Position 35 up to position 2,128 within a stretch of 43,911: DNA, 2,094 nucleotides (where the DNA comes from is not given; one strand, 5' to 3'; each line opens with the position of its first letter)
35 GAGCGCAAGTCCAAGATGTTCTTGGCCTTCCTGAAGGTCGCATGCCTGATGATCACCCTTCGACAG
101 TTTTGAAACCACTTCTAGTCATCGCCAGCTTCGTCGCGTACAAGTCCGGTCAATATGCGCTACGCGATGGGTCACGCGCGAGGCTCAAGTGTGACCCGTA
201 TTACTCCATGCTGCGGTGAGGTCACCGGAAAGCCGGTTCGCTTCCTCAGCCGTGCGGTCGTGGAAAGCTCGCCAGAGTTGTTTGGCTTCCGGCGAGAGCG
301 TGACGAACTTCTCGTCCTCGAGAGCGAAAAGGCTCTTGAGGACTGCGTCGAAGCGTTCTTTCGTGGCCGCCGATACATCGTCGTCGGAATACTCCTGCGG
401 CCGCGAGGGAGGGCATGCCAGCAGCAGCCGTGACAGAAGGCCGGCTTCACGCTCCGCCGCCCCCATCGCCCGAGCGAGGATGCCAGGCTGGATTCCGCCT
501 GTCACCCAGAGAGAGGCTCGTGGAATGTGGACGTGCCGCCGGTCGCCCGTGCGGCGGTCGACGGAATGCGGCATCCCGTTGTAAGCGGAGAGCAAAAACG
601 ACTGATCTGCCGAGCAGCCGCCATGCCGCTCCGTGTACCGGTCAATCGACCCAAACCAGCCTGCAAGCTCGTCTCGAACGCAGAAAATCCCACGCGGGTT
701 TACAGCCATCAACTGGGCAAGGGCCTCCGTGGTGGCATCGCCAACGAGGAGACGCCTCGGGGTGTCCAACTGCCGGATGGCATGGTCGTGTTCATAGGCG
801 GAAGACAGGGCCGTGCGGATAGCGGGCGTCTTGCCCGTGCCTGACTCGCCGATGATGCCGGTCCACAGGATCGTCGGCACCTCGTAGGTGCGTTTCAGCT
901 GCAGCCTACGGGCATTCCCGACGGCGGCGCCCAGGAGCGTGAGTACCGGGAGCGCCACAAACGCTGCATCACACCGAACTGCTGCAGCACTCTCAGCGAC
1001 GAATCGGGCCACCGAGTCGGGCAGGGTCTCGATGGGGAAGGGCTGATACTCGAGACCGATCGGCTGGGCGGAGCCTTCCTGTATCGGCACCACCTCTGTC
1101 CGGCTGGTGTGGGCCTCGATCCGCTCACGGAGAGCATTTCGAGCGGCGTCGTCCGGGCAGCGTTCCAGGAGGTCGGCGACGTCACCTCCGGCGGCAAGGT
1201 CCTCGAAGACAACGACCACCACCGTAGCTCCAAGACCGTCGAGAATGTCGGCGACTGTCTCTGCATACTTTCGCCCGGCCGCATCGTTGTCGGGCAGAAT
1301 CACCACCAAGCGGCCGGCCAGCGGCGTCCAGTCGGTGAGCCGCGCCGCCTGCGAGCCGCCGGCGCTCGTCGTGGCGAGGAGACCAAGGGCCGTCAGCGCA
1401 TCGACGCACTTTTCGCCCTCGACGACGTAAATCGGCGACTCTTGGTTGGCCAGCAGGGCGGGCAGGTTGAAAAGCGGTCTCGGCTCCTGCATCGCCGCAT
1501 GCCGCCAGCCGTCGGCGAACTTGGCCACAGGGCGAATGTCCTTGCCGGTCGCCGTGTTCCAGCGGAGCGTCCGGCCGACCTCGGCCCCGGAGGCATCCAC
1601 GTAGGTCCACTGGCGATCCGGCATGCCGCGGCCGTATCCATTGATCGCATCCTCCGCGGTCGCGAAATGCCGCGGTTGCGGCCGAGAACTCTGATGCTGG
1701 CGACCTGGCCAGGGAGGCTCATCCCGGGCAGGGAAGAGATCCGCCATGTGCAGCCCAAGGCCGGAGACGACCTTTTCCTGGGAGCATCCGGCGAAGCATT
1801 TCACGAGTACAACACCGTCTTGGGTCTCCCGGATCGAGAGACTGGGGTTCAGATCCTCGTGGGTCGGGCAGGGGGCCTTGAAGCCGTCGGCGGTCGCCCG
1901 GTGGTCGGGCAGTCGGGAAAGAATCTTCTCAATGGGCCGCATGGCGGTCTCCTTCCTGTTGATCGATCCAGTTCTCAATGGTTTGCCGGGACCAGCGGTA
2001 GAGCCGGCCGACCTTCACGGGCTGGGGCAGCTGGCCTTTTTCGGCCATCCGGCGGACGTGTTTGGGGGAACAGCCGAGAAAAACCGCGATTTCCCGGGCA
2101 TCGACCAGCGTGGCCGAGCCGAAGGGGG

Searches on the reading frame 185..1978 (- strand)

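Call 67: search_protein_families(library=pfam, proteins=[window:185-1978:-], max_evalue=0.001)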
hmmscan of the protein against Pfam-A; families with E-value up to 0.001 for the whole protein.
window:185-1978:- (597 aa): 2 families
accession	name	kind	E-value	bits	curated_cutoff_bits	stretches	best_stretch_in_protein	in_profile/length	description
PF13148.11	DUF3987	-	3.3e-49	168.5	27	2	406-587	119-306/364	Protein of unknown function (DUF3987)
PF13362.12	Toprim_3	-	9.8e-06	26.4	27.2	1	195-274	12-92/95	Toprim domain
